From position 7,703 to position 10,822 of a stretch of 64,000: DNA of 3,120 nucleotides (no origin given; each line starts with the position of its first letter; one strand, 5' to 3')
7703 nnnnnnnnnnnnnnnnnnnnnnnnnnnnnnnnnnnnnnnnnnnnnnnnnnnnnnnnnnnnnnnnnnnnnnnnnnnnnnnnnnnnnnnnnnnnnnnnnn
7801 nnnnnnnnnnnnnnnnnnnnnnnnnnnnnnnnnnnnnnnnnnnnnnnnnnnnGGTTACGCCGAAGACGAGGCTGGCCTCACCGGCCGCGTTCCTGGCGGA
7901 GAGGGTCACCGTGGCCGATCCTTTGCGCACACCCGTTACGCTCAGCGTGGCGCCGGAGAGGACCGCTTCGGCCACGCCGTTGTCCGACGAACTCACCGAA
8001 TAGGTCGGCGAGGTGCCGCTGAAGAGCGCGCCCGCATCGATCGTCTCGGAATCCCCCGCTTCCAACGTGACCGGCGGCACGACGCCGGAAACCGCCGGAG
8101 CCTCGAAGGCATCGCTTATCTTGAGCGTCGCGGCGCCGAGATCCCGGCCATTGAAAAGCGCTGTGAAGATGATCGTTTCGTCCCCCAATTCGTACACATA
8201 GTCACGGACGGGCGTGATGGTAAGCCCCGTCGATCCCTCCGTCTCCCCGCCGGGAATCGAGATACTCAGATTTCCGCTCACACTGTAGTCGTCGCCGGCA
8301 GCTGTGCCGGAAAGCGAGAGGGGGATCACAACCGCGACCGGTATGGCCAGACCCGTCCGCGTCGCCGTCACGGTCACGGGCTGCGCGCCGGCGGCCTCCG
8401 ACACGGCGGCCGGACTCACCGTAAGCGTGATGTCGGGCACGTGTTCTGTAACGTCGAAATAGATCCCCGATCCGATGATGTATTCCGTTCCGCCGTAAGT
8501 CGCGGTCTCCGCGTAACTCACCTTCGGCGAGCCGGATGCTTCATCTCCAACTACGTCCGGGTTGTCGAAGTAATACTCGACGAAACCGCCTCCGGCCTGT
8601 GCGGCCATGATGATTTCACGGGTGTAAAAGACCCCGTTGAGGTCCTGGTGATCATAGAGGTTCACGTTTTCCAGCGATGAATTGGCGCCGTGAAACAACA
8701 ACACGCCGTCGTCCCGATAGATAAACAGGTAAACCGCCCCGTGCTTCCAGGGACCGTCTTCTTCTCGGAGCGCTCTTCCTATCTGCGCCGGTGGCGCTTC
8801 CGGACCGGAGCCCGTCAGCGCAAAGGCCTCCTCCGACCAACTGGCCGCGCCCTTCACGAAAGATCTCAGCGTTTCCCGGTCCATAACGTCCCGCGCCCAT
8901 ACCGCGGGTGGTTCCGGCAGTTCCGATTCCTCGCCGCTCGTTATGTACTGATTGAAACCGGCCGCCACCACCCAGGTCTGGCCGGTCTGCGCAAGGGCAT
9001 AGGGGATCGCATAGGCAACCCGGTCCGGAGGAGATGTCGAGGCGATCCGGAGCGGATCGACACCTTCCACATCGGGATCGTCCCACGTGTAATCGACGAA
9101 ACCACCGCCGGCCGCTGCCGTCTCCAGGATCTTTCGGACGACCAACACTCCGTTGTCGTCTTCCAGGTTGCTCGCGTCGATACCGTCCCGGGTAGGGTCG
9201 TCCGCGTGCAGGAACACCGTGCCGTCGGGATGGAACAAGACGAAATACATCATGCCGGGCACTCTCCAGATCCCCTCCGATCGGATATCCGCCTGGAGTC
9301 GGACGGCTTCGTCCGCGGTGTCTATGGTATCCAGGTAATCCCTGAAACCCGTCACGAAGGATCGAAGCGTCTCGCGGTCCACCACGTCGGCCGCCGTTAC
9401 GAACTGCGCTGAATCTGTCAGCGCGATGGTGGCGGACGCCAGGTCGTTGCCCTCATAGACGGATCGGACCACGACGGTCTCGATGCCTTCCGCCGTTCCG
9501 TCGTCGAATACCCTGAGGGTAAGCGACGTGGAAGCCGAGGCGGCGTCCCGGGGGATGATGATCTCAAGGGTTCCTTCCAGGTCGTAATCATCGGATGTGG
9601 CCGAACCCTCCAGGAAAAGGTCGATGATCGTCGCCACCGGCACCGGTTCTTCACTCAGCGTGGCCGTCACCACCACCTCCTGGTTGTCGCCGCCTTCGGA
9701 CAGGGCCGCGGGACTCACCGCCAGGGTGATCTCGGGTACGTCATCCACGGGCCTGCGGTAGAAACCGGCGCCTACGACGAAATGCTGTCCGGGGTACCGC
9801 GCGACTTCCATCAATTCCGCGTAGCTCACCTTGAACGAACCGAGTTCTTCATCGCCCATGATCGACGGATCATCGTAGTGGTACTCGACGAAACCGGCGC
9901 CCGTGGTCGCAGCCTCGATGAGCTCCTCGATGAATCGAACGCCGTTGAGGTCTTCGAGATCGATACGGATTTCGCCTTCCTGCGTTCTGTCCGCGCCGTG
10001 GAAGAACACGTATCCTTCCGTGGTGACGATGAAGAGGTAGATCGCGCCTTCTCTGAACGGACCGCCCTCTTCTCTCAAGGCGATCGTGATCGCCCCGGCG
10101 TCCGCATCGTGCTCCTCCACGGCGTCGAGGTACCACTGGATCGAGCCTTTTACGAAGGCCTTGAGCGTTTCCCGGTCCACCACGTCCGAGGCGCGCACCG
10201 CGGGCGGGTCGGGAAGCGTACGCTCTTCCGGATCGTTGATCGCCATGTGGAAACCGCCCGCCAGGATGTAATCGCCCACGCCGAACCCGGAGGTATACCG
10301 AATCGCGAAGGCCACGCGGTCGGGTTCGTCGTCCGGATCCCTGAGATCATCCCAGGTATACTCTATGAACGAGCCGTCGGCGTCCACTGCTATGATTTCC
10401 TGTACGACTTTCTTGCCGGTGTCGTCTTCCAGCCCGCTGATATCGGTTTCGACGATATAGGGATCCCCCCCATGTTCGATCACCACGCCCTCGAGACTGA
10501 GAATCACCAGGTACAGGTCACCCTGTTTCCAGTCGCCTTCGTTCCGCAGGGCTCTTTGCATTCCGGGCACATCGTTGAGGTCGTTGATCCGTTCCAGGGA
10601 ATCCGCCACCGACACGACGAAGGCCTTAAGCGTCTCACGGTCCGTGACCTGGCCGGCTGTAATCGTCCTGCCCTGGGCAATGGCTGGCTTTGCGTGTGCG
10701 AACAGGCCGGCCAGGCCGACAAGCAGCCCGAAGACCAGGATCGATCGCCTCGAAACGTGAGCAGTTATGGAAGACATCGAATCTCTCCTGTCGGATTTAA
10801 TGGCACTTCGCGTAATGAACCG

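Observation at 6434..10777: Autotransporter whose passenger is built from four Cache ligand-binding domains plus Calx-beta and Big_2 modules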

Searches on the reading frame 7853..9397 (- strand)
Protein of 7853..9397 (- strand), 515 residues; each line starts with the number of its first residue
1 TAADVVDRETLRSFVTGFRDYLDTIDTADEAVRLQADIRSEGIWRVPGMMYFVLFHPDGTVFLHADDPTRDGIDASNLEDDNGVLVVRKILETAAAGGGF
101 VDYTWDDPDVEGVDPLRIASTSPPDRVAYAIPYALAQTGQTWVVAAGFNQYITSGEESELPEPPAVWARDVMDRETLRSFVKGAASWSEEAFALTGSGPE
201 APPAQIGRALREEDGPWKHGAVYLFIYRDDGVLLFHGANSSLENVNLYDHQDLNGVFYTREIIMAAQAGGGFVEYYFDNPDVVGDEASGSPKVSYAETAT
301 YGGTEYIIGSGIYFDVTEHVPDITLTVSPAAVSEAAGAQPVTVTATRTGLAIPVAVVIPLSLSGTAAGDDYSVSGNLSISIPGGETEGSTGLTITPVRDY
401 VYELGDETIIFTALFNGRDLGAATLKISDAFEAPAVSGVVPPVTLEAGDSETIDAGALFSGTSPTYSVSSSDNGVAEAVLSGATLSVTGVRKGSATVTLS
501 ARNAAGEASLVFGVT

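Call 49: predict_structure(alignment_id=A3)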
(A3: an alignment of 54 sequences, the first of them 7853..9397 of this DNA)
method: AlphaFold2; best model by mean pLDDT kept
length: 515 residues; sequences in the alignment: 54
mean_pLDDT: 83.6   pTM: 0.60
mean pLDDT of the five models: 83.6, 83.2, 82.9, 82.0, 81.9
residues with pLDDT >= 90: 244; 70-90: 168; 50-70: 81; < 50: 22
segments of 3 or more residues with pLDDT < 50: 108-122, 151-155
pLDDT, mean of each block of 10 residues (from residue 1): 80 92 85 83 75 91 86 87 87 96 66 39 71 89 83 59 96 96 95 78 80 94 96 92 91 92 97 92 86 95 92 85 96 94 94 90 90 96 93 90 81 93 92 62 70 70 67 58 62 72 70 72
secondary structure, 60 per line:
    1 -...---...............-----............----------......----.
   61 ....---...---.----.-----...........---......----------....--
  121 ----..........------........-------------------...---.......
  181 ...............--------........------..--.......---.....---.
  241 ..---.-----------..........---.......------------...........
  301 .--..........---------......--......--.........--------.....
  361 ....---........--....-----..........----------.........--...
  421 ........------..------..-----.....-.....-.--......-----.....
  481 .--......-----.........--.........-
elements in order: H8-22 H28-39 E50-55 E60-64 H86-95 E99-104 H115-118 E125-134 E141-148 H174-195 H204-211 E222-228 E232-236 H258-267 E271-277 E290-301 E304-313 E323-328 E331-333 E339-347 E356-364 E371-375 E378-381 E387-396 E407-415 E418-428 E450-454 E465-470 E476-481 E484-489 E495-503 E506-514

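Call 51: fold_search(model_id=the predicted structure, library=pdb)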
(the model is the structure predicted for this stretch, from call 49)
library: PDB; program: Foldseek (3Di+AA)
matches with E <= 10: 1085; with E <= 0.001: 52
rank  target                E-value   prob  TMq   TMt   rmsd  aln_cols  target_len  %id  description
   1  3rb5_B                2.8e-06  1.00  0.21  0.36   8.7       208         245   21  Crystal structure of calcium binding domain CBD12 of CALX1.1 (released 2011-11-02)
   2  3rb7_B                4.9e-06  1.00  0.20  0.36   8.5       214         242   19  Crystal structure of CBD12 from CALX1.2 (released 2011-11-02)
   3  8sgj_A                5.4e-06  1.00  0.19  0.14  19.3       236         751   16  Cryo-EM structure of human NCX1 in apo inactivated state (released 2023-10-11)
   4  2qhk                  6.8e-06  1.00  0.22  0.68   3.5       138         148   28  Crystal structure of methyl-accepting chemotaxis protein from Vibrio parahaemolyticus RIMD 2210633 (released 2007-08-21)
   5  4exo                  7.2e-06  1.00  0.21  0.65   4.1       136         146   28  Revised, rerefined crystal structure of PDB entry 2QHK, methyl accepting chemotaxis protein (released 2012-05-30)
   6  4k08                  9.5e-06  1.00  0.22  0.71   3.8       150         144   26  Periplasmic sensor domain of chemotaxis protein, Adeh_3718 (released 2013-07-17)
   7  8jmw_A                9.5e-06  1.00  0.20  0.20  10.3       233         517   13  Fibril form of serine peptidase Vpr (released 2023-12-06)
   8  5ere                  1.1e-05  1.00  0.14  0.13  17.9       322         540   10  Extracellular ligand binding receptor from Desulfohalobium retbaense DSM5692 (released 2016-08-10)
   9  9iv8                  1.4e-05  1.00  0.19  0.14   9.1       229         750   13  Cryo-EM structure of human NCX1 in PIP2 diC8 bound state (released 2025-03-19)
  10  8sgt_A                1.7e-05  1.00  0.18  0.14  20.6       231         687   14  Cryo-EM structure of human NCX1 in Ca2+ bound, activated state (group II in the presence of 0.5 mM Ca2+) (released 2023-10-11)
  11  3rb7_G                1.8e-05  1.00  0.20  0.35   9.5       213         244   20  Crystal structure of CBD12 from CALX1.2 (released 2011-11-02)
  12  3ub7_B                4.0e-05  1.00  0.17  0.46   6.0       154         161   21  Periplasmic portion of the Helicobacter pylori chemoreceptor TlpB with acetamide bound (released 2012-06-27)
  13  3ub9_B                4.0e-05  1.00  0.17  0.45   6.0       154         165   21  Periplasmic portion of the Helicobacter pylori chemoreceptor TlpB with hydroxyurea bound (released 2012-06-27)
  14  2dpk                  4.2e-05  1.00  0.17  0.55   5.6       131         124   21  The Crystal Structure of the Primary Ca2+ Sensor of the Na+/Ca2+ Exchanger (released 2006-06-13)
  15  3ub9_A                4.4e-05  1.00  0.18  0.47   5.6       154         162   22  Periplasmic portion of the Helicobacter pylori chemoreceptor TlpB with hydroxyurea bound (released 2012-06-27)
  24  3ead_B                1.2e-04  1.00  0.17  0.60   4.3       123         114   24  Crystal structure of CALX-CBD1 (released 2009-09-08)
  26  5g4y                  1.9e-04  1.00  0.23  0.70   3.8       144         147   24  Structural basis for carboxylic acid recognition by a Cache chemosensory domain. (released 2017-03-29)
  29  3ead_C                3.4e-04  1.00  0.17  0.62   4.2       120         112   25  Crystal structure of CALX-CBD1 (released 2009-09-08)
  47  3ead_A                8.7e-04  1.00  0.16  0.61   4.2       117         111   25  Crystal structure of CALX-CBD1 (released 2009-09-08)
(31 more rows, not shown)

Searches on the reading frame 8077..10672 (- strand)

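Call 16: search_solved_structures(query=window:8077-10672:-, max_evalue=0.001, show_alignments=3)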
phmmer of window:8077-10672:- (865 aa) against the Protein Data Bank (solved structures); distinct sequences matched with E-value up to 0.001: 4.
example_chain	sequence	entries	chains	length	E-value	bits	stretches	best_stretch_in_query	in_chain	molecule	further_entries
2qhk_A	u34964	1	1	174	5.2e-10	41.2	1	647-742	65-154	Methyl-accepting chemotaxis protein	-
4exo_A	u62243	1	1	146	1.1e-09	40.1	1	647-740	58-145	Methyl-accepting chemotaxis protein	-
4k08_A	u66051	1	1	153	6.5e-07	30.9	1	453-534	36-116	Methyl-accepting chemotaxis sensory transducer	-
3ub6_A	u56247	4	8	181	0.0002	22.7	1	644-706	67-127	chemoreceptor TlpB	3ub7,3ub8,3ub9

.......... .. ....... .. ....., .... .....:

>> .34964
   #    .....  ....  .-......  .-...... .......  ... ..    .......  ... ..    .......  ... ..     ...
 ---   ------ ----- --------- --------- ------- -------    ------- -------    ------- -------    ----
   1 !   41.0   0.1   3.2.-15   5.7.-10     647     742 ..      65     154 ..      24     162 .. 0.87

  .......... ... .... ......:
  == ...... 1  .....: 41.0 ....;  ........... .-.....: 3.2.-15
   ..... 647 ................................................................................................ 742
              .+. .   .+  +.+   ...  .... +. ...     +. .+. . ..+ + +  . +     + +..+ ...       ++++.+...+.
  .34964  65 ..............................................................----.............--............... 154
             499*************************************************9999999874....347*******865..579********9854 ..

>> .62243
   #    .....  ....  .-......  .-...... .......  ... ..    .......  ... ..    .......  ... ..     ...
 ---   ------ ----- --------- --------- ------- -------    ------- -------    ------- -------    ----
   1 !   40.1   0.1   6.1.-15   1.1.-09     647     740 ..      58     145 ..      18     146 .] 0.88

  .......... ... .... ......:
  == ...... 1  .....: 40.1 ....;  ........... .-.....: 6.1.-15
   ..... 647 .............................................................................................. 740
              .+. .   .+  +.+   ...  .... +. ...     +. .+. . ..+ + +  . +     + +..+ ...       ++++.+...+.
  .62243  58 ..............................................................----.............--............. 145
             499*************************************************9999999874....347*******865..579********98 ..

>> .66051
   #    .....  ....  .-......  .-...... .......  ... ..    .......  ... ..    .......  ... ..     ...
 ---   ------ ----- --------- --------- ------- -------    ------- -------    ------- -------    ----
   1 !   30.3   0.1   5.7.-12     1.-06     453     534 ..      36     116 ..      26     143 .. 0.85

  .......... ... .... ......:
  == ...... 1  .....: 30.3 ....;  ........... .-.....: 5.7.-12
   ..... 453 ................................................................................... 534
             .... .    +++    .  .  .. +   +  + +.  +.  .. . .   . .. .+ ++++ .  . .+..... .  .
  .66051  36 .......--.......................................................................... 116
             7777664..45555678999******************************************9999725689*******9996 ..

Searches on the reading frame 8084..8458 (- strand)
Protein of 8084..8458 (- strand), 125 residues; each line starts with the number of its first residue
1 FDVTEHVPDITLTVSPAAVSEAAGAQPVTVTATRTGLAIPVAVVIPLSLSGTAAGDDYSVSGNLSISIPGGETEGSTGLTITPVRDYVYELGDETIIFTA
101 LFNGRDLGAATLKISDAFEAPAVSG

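Call 6: search_protein_families(library=pfam, proteins=[window:8084-8458:-], max_evalue=10)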
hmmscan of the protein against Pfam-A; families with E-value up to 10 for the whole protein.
seq(125 aa): 3 families
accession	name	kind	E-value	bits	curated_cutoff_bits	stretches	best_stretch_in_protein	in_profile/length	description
PF03785.20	Peptidase_C25_C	-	0.087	13.1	25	1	23-82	14-67/79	Peptidase family C25, C terminal ig-like domain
PF03160.20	Calx-beta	-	0.09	13.2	27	1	6-95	4-89/119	Calx-beta domain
PF06585.17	JHBP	-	0.1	12.2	29.2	1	44-114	127-197/239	Haemolymph juvenile hormone binding protein (JHBP)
